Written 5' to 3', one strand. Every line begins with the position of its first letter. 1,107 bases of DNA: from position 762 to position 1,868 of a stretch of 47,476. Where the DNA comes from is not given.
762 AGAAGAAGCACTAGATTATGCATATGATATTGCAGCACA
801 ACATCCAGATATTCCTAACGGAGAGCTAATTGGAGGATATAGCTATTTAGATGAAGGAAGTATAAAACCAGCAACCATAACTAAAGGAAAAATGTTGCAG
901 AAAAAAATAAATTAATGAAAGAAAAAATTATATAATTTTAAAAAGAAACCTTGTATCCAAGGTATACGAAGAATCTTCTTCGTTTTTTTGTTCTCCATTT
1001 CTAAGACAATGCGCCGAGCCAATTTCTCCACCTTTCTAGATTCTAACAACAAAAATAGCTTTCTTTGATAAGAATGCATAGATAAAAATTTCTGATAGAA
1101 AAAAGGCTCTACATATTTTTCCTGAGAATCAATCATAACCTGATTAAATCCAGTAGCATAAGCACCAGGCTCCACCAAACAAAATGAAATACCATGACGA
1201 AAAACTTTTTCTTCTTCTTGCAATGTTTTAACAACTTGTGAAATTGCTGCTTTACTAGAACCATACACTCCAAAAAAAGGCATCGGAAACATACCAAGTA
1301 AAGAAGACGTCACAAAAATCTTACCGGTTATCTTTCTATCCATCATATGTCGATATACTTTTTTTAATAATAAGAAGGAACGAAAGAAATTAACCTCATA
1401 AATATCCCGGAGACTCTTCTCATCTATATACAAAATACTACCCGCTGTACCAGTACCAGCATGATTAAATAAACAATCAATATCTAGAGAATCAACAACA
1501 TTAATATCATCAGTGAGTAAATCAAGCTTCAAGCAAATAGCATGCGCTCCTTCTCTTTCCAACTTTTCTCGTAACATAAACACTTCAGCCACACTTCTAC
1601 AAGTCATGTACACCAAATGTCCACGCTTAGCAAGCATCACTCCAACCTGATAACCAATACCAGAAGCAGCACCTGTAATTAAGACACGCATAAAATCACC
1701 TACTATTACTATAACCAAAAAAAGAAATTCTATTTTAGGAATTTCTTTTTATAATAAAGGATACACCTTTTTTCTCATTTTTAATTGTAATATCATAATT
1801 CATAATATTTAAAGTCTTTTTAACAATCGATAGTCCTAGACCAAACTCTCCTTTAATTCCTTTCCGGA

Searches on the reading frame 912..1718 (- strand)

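Call 109: search_protein_families(library=pfam, proteins=[window:912-1718:-], max_evalue=0.0001)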
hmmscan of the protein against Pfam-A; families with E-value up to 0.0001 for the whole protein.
window:912-1718:- (268 aa): 2 families
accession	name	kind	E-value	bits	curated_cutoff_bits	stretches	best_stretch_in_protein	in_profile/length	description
PF00106.31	adh_short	-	2.8e-30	105.7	26.6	1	12-194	3-189/195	short chain dehydrogenase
PF13561.12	adh_short_C2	-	7e-15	55.7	27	1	16-195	1-184/236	Enoyl-(Acyl carrier protein) reductase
